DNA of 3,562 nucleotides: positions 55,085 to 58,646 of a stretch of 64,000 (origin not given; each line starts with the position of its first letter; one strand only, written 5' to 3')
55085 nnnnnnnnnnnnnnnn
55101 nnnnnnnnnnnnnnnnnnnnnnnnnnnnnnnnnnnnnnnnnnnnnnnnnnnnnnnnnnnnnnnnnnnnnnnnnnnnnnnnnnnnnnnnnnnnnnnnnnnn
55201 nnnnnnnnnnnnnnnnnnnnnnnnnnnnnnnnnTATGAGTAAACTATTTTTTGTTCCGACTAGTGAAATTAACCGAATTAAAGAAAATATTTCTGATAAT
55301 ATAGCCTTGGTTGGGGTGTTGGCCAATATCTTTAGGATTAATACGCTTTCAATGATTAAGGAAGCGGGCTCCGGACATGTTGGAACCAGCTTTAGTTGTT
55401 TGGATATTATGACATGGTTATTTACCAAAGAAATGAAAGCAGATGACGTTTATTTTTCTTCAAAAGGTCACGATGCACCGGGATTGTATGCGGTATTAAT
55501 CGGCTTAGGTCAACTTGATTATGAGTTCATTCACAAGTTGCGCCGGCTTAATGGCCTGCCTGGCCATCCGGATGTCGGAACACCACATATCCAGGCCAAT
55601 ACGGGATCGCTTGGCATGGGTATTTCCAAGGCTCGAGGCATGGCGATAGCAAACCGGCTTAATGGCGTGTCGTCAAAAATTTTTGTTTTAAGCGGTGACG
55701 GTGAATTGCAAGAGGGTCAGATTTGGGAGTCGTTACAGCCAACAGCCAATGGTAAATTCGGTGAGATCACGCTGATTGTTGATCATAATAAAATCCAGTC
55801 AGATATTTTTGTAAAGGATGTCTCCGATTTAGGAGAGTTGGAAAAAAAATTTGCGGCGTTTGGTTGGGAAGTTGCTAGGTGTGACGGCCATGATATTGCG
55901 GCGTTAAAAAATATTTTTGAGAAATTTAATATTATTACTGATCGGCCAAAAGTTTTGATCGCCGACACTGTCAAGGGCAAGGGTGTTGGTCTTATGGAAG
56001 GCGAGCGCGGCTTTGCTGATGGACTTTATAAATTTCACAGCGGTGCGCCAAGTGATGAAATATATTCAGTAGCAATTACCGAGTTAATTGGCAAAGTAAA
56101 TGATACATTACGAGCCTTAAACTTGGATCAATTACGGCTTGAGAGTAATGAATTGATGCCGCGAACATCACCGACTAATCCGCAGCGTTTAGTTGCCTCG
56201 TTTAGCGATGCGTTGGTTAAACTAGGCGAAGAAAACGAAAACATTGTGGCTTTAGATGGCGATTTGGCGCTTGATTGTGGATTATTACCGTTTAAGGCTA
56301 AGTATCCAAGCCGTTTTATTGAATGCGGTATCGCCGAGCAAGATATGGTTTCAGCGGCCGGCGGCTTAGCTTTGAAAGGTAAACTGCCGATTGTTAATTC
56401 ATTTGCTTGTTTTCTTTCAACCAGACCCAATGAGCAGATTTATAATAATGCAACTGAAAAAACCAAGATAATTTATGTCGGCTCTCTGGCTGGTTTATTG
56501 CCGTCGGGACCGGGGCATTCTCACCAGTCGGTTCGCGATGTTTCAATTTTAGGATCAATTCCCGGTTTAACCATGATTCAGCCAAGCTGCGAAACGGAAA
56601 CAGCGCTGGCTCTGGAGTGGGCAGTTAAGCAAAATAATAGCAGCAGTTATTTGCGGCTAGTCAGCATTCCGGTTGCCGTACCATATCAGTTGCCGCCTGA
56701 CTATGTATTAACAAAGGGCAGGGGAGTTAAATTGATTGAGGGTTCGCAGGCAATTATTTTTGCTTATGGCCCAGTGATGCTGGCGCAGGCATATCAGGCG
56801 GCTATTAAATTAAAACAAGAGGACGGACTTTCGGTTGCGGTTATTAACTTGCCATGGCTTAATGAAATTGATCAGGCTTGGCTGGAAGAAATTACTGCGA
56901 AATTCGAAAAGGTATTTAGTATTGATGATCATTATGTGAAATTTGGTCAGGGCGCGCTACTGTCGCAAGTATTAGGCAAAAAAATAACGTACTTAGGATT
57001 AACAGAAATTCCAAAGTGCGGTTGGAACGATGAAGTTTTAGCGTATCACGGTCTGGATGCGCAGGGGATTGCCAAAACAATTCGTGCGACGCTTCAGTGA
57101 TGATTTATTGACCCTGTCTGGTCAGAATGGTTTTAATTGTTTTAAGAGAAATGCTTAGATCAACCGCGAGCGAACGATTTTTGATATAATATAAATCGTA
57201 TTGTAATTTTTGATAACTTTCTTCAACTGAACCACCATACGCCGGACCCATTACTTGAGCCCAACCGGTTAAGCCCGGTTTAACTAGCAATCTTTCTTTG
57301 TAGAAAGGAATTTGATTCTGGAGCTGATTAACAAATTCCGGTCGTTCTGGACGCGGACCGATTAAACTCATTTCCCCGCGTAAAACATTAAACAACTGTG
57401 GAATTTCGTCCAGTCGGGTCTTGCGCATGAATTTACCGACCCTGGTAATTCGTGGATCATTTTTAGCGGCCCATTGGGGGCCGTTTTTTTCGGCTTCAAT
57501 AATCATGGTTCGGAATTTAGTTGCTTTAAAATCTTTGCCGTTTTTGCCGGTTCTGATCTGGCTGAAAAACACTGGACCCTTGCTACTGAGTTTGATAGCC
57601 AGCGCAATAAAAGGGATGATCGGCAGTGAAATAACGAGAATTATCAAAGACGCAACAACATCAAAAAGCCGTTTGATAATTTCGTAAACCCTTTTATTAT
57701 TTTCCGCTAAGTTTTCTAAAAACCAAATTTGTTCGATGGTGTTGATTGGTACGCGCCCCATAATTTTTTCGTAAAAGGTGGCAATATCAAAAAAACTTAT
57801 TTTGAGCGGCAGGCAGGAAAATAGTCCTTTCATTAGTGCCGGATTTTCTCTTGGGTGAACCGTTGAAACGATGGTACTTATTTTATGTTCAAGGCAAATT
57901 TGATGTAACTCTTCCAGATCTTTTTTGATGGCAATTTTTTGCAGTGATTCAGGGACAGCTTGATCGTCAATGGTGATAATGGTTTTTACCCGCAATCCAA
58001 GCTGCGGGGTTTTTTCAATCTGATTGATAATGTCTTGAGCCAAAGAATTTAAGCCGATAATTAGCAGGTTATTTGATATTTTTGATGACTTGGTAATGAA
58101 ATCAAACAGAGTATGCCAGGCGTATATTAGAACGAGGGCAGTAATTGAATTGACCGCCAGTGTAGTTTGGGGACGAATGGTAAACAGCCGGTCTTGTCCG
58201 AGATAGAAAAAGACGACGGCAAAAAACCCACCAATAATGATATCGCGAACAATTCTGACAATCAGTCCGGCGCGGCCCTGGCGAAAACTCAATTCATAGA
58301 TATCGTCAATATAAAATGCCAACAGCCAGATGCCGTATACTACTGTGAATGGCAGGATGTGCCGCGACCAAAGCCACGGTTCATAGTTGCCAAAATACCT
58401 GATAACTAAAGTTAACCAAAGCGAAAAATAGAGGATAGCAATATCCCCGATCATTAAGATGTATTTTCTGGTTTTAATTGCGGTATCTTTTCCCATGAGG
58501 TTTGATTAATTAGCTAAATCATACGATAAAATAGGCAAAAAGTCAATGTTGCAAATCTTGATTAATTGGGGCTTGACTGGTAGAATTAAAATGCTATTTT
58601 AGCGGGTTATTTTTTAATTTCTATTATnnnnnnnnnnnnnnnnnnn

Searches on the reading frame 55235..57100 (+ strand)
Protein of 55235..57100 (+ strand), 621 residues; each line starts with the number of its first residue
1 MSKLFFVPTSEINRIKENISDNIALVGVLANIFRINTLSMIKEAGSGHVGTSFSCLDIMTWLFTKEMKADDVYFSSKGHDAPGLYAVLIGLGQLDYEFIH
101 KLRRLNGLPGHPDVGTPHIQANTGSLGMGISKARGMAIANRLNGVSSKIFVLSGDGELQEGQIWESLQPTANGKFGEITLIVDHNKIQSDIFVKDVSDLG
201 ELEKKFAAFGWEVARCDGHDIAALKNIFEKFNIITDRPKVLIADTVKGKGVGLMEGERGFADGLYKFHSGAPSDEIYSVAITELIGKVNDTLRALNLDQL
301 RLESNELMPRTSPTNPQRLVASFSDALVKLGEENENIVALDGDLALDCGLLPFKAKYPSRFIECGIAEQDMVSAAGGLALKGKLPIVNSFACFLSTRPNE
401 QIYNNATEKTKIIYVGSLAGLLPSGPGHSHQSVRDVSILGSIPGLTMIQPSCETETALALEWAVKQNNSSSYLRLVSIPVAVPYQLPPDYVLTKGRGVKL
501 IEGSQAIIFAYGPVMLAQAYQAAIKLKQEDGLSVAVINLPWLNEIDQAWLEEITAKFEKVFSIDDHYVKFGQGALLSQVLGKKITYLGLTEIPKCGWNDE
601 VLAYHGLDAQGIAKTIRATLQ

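Call 41: search_protein_families(library=pfam, proteins=[window:55235-57100:+], max_evalue=0.00001)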
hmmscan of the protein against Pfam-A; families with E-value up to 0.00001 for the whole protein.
window:55235-57100:+ (621 aa): 4 families
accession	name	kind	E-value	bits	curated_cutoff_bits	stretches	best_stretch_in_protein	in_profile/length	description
PF00456.26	Transketolase_N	-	1.3e-28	100.5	22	1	30-257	6-255/334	Transketolase, thiamine diphosphate binding domain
PF02779.29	Transket_pyr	-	7.4e-27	94.5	27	1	322-475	8-167/174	Transketolase, pyrimidine binding domain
PF02780.25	Transketolase_C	-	4.1e-13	49.8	25.9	1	497-612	3-124/124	Transketolase, C-terminal domain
PF13292.11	DXP_synthase_N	-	1.9e-09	37.6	21.2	1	29-186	21-172/274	1-deoxy-D-xylulose-5-phosphate synthase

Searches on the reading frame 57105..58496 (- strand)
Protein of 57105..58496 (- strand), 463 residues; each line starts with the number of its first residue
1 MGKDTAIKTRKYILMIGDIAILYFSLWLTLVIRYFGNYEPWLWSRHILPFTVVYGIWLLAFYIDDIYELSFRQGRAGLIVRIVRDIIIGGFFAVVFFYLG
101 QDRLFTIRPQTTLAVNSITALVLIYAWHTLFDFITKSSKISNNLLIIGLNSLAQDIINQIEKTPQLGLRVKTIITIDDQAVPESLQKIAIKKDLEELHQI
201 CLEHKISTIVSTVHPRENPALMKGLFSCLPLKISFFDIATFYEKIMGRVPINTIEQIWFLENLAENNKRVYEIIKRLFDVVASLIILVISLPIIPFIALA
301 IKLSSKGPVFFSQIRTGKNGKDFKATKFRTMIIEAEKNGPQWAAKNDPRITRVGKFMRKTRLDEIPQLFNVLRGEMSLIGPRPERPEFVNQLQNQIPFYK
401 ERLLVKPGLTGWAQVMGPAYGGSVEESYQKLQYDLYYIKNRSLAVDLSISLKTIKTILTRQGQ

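Call 41: search_protein_families(library=pfam, proteins=[window:57105-58496:-], max_evalue=0.00001)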
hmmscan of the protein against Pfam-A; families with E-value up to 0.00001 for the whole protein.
window:57105-58496:- (463 aa): 1 family
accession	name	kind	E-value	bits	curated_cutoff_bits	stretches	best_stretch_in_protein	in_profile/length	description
PF02397.22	Bac_transf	-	5.4e-70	235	27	1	275-458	1-178/179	Bacterial sugar transferase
